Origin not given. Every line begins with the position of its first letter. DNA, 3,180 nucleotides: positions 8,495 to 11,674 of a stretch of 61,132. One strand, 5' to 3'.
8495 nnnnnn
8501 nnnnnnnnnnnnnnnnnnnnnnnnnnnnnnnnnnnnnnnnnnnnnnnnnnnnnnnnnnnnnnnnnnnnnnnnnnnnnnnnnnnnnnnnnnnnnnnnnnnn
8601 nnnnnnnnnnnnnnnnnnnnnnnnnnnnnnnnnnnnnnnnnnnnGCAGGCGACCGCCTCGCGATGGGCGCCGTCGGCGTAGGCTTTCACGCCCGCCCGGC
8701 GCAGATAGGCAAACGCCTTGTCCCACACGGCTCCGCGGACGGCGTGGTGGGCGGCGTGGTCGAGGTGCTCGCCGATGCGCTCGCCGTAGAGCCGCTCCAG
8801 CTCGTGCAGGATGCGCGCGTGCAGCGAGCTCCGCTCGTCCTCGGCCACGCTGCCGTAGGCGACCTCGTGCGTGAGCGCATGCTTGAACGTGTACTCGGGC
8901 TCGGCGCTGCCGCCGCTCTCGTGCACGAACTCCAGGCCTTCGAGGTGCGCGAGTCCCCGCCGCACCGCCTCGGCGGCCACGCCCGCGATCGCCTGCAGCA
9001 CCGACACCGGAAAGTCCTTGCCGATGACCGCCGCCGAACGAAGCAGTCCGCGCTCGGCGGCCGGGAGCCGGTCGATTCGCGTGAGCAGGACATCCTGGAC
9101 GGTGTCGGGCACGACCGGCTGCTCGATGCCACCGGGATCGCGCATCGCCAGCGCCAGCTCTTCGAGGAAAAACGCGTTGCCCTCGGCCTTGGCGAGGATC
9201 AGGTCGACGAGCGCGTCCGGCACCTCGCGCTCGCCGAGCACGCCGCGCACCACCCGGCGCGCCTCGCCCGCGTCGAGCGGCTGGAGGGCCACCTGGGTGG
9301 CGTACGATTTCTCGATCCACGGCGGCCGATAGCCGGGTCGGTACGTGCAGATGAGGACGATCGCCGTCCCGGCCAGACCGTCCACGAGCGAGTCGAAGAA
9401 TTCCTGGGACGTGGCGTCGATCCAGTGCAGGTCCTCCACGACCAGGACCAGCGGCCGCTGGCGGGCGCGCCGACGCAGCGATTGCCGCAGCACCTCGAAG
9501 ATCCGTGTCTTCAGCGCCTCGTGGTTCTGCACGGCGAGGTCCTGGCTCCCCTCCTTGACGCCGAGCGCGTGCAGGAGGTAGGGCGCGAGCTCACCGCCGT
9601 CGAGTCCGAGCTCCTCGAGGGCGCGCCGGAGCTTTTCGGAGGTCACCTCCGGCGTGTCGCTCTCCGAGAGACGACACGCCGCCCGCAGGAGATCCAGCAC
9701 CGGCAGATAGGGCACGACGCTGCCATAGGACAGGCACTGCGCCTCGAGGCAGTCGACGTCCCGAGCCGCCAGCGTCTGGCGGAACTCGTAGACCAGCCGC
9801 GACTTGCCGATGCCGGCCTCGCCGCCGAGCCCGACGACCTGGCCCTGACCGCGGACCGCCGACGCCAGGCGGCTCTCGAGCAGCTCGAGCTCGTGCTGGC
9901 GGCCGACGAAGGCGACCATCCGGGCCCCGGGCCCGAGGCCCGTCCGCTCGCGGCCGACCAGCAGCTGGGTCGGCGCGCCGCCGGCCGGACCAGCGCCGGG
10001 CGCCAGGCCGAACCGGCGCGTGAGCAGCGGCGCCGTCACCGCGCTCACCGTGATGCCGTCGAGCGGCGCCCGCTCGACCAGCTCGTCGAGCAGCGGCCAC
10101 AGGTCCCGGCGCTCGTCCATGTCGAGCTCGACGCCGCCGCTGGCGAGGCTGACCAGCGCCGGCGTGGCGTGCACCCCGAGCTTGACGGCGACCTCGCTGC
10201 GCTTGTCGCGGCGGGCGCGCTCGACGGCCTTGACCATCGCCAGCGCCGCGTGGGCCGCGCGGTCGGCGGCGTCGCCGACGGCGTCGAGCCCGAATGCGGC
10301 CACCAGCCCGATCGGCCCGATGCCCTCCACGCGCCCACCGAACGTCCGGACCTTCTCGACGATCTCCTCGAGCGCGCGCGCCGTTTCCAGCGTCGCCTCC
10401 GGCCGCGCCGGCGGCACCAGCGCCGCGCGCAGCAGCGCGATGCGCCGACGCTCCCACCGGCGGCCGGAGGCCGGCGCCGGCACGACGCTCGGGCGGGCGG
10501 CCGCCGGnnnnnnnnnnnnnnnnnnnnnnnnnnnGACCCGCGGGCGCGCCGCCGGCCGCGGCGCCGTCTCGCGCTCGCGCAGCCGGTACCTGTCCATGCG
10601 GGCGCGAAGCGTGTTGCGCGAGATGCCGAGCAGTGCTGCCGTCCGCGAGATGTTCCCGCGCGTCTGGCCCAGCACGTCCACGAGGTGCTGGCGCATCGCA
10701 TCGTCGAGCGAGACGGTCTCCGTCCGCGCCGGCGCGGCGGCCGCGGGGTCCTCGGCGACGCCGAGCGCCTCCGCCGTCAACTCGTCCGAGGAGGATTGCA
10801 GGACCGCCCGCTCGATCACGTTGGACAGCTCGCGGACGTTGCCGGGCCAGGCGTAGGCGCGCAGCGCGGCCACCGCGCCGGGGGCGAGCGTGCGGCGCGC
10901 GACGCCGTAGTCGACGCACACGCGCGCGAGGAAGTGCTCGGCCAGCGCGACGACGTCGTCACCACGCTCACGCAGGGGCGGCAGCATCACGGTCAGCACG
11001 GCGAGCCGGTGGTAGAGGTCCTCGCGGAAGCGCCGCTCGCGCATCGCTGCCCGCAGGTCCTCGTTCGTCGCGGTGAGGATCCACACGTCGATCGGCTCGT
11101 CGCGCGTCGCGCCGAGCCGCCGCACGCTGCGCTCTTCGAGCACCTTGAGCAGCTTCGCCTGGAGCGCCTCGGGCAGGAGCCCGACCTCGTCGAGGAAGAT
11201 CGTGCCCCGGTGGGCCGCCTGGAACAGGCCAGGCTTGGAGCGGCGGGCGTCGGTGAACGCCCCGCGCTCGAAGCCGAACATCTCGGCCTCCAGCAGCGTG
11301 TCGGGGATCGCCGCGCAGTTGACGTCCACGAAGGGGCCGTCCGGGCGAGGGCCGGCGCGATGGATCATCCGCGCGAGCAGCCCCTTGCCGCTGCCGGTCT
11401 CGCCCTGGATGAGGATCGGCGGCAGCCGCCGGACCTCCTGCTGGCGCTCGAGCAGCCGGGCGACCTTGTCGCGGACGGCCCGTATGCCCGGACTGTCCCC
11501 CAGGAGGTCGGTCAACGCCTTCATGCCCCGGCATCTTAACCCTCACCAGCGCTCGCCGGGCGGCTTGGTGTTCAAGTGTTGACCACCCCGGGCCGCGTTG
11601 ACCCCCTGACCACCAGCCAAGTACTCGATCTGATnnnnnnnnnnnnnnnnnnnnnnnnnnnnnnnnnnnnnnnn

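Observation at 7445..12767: Candidate undescribed sigma54 sensing module: bEBP fused to a STAND/TPR sensor, with its own UAS, promoter and output genes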

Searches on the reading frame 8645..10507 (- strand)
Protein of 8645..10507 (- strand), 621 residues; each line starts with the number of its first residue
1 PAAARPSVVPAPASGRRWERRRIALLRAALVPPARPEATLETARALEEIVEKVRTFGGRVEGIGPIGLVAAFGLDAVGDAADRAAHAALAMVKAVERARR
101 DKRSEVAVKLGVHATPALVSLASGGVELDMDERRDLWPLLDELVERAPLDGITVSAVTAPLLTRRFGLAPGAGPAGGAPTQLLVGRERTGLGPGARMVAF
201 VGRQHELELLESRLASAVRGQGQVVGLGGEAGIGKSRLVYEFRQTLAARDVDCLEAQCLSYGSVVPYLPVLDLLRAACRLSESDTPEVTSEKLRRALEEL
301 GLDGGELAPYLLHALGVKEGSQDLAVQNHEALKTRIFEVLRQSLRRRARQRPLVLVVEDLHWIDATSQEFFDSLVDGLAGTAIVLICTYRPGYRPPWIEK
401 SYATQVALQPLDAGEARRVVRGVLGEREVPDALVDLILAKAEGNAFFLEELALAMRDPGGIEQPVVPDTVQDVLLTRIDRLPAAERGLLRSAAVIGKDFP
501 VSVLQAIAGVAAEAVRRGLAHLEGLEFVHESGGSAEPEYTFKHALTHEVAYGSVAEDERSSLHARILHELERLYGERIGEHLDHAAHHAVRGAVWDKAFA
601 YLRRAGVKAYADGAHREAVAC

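Call 78: predict_structure(alignment_id=A3)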
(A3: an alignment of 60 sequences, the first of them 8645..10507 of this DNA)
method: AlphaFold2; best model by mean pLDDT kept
length: 621 residues; sequences in the alignment: 60
mean_pLDDT: 85.2   pTM: 0.56
mean pLDDT of the five models: 85.2, 83.7, 83.1, 82.6, 80.8
residues with pLDDT >= 90: 294; 70-90: 258; 50-70: 44; < 50: 25
segments of 3 or more residues with pLDDT < 50: 1-5, 9-12, 186-199
pLDDT, mean of each block of 10 residues (from residue 1): 46 69 95 83 93 94 94 84 92 90 91 94 87 92 94 91 73 86 62 39 81 95 94 80 81 87 74 91 80 96 93 82 73 93 96 95 92 94 96 90 91 84 80 88 82 70 69 86 94 93 92 90 84 72 84 94 96 85 90 95 85 65 77
secondary structure, 60 per line:
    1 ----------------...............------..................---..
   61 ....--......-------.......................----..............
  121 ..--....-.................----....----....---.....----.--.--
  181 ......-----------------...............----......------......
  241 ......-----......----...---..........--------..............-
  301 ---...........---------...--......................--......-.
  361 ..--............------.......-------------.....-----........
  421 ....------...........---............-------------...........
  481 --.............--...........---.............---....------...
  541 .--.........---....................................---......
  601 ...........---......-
elements in order: E17-31 H38-55 E59-64 E67-72 H80-102 E107-122 E125-128 H130-146 E151-154 H159-162 E166-170 E181-186 H204-218 E223-228 H235-246 E252-257 H268-277 H286-299 H304-314 H329-350 E353-358 H365-376 E383-389 E403-407 H413-424 H431-441 H445-456 H470-480 H483-495 E498-500 H501-508 H512-524 E528-531 E538-541 H544-552 H556-591 H595-611 H615-620

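Call 81: fold_search(model_id=the predicted structure, library=pdb)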
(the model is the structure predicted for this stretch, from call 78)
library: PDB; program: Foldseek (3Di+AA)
matches with E <= 10: 1765; with E <= 0.001: 301
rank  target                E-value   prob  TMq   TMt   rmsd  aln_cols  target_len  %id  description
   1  3sfz                  1.5e-09  1.00  0.41  0.24   7.9       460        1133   13  Crystal structure of full-length murine Apaf-1 (released 2011-08-24)
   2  3shf                  2.2e-09  1.00  0.42  0.24   7.8       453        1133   13  Crystal structure of the R265S mutant of full-length murine Apaf-1 (released 2011-08-24)
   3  4m9s_B                4.2e-09  1.00  0.22  0.26  18.2       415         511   13  crystal structure of CED-4 bound CED-3 fragment (released 2013-10-23)
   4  5juy_A                4.8e-09  1.00  0.25  0.14  18.4       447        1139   16  Active human apoptosome with procaspase-9 (released 2016-10-19)
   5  5juy_B                8.1e-09  1.00  0.25  0.14  18.4       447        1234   16  Active human apoptosome with procaspase-9 (released 2016-10-19)
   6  3j2t_A                1.1e-08  1.00  0.23  0.14  19.9       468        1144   14  An improved model of the human apoptosome (released 2013-04-10)
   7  8jns_D                1.3e-08  1.00  0.23  0.34  18.0       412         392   14  cryo-EM structure of a CED-4 hexamer (released 2023-06-28)
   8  3lqq_A                1.3e-08  1.00  0.23  0.28  18.6       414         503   14  Structure of the CED-4 Apoptosome (released 2010-04-28)
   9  8jo0_A                1.4e-08  1.00  0.23  0.35  18.2       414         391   14  The Cryo-EM structure of a heptameric CED-4/CED-3 catalytic complex (released 2023-06-28)
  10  8jol_B                1.9e-08  1.00  0.23  0.28  18.1       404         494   14  cryo-EM structure of the CED-4/CED-3 holoenzyme (released 2023-06-28)
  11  8bob_C                2.1e-08  1.00  0.43  0.62   6.1       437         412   15  Structural basis for negative regulation of the maltose system (released 2023-10-18)
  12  6mfv_A                2.3e-08  1.00  0.40  0.39   6.5       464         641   14  Crystal structure of the Signal Transduction ATPase with Numerous Domains (STAND) protein with a tetratricopeptide rep (released 2019-02-20)
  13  2qby_A                2.4e-08  1.00  0.27  0.42  14.9       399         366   13  Crystal structure of a heterodimer of Cdc6/Orc1 initiators bound to origin DNA (from S. solfataricus) (released 2007-09-11)
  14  6j5t_C                2.6e-08  1.00  0.24  0.20  16.4       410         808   11  Reconstitution and structure of a plant NLR resistosome conferring immunity (released 2019-03-20)
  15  2a5y_B                3.8e-08  1.00  0.24  0.29  17.9       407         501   13  Structure of a CED-4/CED-9 complex (released 2005-10-11)
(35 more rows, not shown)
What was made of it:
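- On STAND NTPases (MalT/Apaf-1/NLR class): The AlphaFold model (pLDDT 85) matches Apaf-1 (E 1.5e-9), CED-4, MalT, 6mfv, ZAR1 and NRC2 (calls 78, 81).
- On Class III nucleotidyl cyclases: Foldseek TM 0.71-0.76 to RhoGC, CyaB and Rv1625c (call 81).
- Checked: The AlphaFold model of aa 340-960 (pLDDT 85) matches cyclase catalytic domains at TM 0.71-0.76 and matches Apaf-1, CED-4, MalT and plant NLRs (calls 78, 81).
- The fold matches NLRs (call 81).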

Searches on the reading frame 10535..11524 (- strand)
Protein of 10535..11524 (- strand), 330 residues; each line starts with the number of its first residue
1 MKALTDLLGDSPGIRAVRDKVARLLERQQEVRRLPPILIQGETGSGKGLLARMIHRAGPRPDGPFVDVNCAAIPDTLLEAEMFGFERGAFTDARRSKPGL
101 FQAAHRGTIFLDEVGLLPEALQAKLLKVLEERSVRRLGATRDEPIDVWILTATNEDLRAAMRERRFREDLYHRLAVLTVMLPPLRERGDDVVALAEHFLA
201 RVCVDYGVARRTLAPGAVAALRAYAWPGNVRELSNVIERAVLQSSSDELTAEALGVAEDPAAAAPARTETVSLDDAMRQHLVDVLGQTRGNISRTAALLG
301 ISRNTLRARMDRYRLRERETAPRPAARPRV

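Call 82: search_solved_structures(query=window:10535-11524:-, max_evalue=1e-20, show_alignments=2)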
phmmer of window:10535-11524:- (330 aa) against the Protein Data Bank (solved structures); distinct sequences matched with E-value up to 1e-20: 35.
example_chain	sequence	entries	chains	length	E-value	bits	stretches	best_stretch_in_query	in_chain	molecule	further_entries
4qhs_A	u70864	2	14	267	3.8e-64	220.4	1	23-252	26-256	Flagellar regulatory protein C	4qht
6luf_A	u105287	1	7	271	1.5e-63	218.5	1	23-252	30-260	Flagellar regulatory protein C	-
6lua_A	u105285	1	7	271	2.8e-63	217.6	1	23-252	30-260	Flagellar regulatory protein C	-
4l4u_A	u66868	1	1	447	2.1e-62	214.7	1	20-314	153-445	Transcriptional regulator (NtrC family)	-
9qq6_C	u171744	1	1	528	2.3e-61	211.3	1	8-315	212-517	Nif-specific regulatory protein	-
1ojl_A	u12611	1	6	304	6.4e-61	209.8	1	9-312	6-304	TRANSCRIPTIONAL REGULATORY PROTEIN ZRAR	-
6iy8_A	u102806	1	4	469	1.5e-60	208.6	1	35-253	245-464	Positive regulator CapR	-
1ny6_A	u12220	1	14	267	6.7e-60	206.5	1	20-245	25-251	transcriptional regulator (NtrC family)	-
4ly6_A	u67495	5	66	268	6.8e-60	206.4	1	20-245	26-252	Transcriptional regulator (NtrC family)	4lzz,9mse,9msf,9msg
1ny5_A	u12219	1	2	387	1.3e-59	205.5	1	20-245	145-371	transcriptional regulator (NtrC family)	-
3dzd_A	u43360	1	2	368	1.6e-59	205.2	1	31-244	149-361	Transcriptional regulator (NtrC family)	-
3m0e_A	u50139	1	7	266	4.6e-59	203.7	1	20-245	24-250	Transcriptional regulator (NtrC family)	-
6jdi_A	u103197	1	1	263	6.9e-56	193.3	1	12-242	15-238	Nitrogen assimilation regulatory protein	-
8p53_C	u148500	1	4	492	1.6e-55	192.1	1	13-244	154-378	Transcriptional regulator FleQ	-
7ejw_C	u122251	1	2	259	3.3e-55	191.1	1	12-242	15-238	Transcriptional regulator FleQ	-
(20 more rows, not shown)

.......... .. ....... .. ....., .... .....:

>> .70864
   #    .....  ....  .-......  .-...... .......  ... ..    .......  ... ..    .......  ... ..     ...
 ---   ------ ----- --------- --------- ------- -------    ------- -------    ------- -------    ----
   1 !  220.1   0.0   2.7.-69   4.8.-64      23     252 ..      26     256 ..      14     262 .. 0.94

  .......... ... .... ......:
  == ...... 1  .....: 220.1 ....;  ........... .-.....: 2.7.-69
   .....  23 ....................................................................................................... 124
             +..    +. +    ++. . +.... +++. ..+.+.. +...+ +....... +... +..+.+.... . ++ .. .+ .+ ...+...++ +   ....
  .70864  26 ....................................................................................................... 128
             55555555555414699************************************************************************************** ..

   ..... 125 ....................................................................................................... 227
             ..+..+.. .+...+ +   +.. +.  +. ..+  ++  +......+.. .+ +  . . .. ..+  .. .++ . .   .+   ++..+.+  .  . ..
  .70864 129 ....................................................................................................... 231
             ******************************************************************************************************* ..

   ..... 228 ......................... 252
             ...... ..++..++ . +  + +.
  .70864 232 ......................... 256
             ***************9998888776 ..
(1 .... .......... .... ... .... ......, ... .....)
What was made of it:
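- On Bacterial enhancer-binding proteins (sigma-54 activators): FlrC, NtrC1, NifA, ZraR and PspF score E 1e-53 to 4e-64 (call 82).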
